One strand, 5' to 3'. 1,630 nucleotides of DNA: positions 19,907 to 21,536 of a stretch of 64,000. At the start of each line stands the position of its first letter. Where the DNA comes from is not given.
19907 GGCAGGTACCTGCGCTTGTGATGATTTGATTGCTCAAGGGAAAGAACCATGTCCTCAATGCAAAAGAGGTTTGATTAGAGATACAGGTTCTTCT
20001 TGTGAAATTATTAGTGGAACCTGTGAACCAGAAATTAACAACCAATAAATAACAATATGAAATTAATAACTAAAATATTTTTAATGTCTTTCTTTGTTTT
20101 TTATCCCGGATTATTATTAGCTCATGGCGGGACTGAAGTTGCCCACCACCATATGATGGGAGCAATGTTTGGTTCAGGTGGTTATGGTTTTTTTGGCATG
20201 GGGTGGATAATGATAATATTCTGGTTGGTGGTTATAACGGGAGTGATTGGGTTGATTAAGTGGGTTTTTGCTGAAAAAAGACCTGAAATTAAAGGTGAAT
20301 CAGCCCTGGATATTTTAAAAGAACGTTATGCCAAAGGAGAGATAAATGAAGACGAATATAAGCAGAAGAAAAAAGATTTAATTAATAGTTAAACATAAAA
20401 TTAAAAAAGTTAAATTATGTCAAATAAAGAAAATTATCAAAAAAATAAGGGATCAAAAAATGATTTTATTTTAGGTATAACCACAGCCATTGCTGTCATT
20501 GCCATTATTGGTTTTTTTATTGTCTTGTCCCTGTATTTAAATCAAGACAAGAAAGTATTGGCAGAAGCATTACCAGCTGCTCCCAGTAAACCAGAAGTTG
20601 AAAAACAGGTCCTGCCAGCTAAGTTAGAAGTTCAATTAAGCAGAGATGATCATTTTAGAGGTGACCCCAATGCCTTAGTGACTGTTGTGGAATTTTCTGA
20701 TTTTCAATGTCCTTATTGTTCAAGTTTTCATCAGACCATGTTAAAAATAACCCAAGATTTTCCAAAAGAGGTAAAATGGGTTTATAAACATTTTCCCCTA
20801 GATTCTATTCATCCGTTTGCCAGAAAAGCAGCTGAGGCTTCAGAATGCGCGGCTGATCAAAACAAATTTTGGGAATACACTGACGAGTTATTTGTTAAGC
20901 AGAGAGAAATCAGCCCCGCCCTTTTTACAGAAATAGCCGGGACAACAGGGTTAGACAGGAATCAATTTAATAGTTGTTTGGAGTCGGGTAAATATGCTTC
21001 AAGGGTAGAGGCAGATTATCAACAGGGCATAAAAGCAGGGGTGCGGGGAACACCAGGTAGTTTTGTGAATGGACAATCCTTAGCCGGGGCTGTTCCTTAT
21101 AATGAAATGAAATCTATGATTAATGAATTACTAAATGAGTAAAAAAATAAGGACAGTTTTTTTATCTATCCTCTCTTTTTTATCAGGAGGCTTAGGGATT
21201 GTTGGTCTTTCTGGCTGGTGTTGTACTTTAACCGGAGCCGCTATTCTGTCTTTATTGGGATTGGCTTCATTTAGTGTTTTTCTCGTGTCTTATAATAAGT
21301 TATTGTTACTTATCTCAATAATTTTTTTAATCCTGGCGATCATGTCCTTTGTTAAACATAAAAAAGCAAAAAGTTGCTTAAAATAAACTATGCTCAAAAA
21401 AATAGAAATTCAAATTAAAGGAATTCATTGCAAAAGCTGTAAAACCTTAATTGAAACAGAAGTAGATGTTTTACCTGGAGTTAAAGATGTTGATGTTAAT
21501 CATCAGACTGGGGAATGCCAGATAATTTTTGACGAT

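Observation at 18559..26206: Nine-gene CsoR-controlled operon coupling copper export to an extracytoplasmic thiol/disulfide and metal-binding toolkit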

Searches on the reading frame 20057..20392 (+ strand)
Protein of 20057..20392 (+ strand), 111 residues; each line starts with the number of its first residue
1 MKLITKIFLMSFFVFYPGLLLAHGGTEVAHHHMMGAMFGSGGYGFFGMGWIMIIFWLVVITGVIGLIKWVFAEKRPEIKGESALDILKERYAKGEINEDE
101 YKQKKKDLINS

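Call 3: search_protein_families(library=pfam, proteins=[window:20057-20392:+], max_evalue=0.01)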
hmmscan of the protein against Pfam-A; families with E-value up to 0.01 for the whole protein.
window:20057-20392:+ (111 aa): 2 families
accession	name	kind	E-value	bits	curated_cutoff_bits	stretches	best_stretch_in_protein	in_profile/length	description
PF09851.14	SHOCT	-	1.9e-10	40.6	27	1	83-108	2-27/28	Short C-terminal domain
PF05120.17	GvpG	-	0.006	17.2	30.6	1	83-109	36-62/67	Gas vesicle protein G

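Call 4: search_protein_families(library=ncbifam, proteins=[window:20057-20392:+], max_evalue=0.01)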
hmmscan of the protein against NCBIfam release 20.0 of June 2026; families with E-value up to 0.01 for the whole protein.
window:20057-20392:+ (111 aa): 1 family
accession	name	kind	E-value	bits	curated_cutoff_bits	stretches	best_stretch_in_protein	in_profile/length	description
NF040872.1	MFS_HP1165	exception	0.0056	15.8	700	0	33-106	143-213/385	HP1165 family MFS efflux transporter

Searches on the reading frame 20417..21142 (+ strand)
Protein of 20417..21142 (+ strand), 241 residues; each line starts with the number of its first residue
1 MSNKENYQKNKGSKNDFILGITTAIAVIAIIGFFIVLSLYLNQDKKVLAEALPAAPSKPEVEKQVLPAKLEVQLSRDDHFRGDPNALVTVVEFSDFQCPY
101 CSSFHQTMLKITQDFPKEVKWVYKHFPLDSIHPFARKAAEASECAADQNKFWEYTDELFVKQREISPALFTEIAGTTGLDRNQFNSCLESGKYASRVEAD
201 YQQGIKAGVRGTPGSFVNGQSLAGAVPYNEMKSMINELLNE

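Call 3: search_protein_families(library=pfam, proteins=[window:20417-21142:+], max_evalue=0.01)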
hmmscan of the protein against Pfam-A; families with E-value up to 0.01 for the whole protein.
window:20417-21142:+ (241 aa): 3 families
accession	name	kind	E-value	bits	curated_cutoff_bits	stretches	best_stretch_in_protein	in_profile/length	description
PF13462.12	Thioredoxin_4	-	6.8e-30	104.9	23.2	1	77-236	4-164/165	Thioredoxin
PF01323.26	DSBA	-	3.6e-22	79.5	25.6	2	146-235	100-190/191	DSBA-like thioredoxin domain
PF13098.12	Thioredoxin_2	-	8.4e-07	29.7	27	1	88-234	7-103/104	Thioredoxin-like domain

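Call 4: search_protein_families(library=ncbifam, proteins=[window:20417-21142:+], max_evalue=0.01)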
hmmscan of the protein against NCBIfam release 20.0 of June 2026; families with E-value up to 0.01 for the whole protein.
window:20417-21142:+ (241 aa): 5 families
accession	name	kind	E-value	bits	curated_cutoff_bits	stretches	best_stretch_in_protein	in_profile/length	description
NF041057.1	Rcas_1661_fam_Se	equivalog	6.6e-32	111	190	1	50-237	50-246/247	Rcas_1661 family thioredoxin-like (seleno)lipoprotein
NF008129.0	PRK10877.1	equivalog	1.2e-08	34.5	215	1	61-153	83-171/237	bifunctional protein-disulfide isomerase/oxidoreductase DsbC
NF047695.1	ThlDiSintDsbAHaem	equivalog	2.4e-05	23.8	290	1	88-220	40-176/206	thiol:disulfide interchange protein DsbA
NF008198.0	PRK10954.1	equivalog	0.0005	19.8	279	1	89-220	40-176/207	thiol:disulfide interchange protein DsbA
NF008657.0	PRK11657.1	equivalog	0.0036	16.6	124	1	82-107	113-138/251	thiol:disulfide interchange protein DsbG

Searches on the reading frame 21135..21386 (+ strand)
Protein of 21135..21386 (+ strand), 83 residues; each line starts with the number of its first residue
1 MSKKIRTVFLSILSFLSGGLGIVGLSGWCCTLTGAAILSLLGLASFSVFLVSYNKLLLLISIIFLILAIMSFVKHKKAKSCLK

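Call 3: search_protein_families(library=pfam, proteins=[window:21135-21386:+], max_evalue=0.01)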
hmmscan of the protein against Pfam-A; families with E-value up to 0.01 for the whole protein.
window:21135-21386:+ (83 aa): 1 family
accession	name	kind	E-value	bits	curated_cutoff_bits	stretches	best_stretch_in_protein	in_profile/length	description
PF03901.23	Glyco_transf_22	-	0.0049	16.6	23.8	1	23-76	263-311/414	Alg9-like mannosyltransferase family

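Call 4: search_protein_families(library=ncbifam, proteins=[window:21135-21386:+], max_evalue=0.01)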
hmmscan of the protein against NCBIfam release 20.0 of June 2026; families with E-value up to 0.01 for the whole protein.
window:21135-21386:+ (83 aa): 0 families

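Call 23: search_protein_families(library=pfam, proteins=[window:21135-21386:+], max_evalue=10)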
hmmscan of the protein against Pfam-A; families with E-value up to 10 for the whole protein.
window:21135-21386:+ (83 aa): 4 families
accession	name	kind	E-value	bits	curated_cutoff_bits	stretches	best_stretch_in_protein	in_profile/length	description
PF03901.23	Glyco_transf_22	-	0.0049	16.6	23.8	1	23-76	263-311/414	Alg9-like mannosyltransferase family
PF24709.1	DUF7670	-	0.025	15.4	29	1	16-79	50-114/118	Domain of unknown function (DUF7670)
PF12669.12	FeoB_associated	-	0.17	12.6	27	1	58-81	8-29/44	FeoB-associated Cys-rich membrane protein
PF00335.26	Tetraspanin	-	1.5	8.9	32.1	1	8-77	48-103/225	Tetraspanin family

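Call 32: find_homologous_proteins(query=window:21135-21386:+, max_evalue=0.01)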
Query window:21135-21386:+ (83 aa): 5 proteins with E <= 0.01 among 27 candidates.
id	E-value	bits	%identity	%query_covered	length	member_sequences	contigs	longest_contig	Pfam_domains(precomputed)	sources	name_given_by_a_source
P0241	8.3e-41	155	100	100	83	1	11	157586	-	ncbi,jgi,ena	-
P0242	6.6e-32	127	78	100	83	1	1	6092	-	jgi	-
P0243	5.7e-30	120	73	98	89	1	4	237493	-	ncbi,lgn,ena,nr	ncbi:hypothetical protein ISS06_00465 [Patescibacteria group bacterium]|nr:hypothetical protein [Pat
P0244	3.3e-25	105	93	70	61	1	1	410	-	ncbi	-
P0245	4.3e-14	70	56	95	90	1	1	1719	-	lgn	-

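Call 34: find_encoding_contigs(protein=P0243, flank=8000, max_places=2)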
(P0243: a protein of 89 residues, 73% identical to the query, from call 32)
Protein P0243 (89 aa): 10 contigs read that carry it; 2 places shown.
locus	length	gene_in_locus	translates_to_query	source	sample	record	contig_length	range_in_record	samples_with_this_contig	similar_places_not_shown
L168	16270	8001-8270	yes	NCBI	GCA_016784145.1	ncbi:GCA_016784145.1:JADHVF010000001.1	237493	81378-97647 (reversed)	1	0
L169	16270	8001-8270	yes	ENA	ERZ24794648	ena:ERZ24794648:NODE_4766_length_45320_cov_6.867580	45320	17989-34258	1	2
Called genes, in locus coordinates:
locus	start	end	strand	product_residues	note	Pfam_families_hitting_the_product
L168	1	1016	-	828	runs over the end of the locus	PF01935:DUF87 (faint), PF10412:TrwB_AAD_bind (faint), PF26449:DUF8128, PF12696:TraG-D_C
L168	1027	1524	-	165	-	-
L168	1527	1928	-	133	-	-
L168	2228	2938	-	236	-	-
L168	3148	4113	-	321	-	PF04055:Radical_SAM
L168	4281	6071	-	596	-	PF03193:RsgA_GTPase (faint), PF02463:SMC_N (faint), PF13401:AAA_22 (faint), PF00005:ABC_tran, PF13555:AAA_29 (faint), PF00004:AAA (faint), PF13304:AAA_21 (faint), PF00005:ABC_tran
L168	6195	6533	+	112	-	-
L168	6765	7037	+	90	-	PF02583:Trns_repr_metal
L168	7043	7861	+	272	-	PF10080:FtrD-like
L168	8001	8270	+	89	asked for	-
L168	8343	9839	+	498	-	PF00403:HMA, PF02683:DsbD_TM, PF13386:DsbD_2, PF13473:Cupredoxin_1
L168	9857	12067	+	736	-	PF00403:HMA, PF00122:E1-E2_ATPase, PF00702:Hydrolase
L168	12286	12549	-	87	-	-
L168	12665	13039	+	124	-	-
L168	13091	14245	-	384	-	PF00438:S-AdoMet_synt_N, PF02772:S-AdoMet_synt_M, PF02773:S-AdoMet_synt_C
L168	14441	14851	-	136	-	-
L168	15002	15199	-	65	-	-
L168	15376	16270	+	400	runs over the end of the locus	PF00464:SHMT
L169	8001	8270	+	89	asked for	-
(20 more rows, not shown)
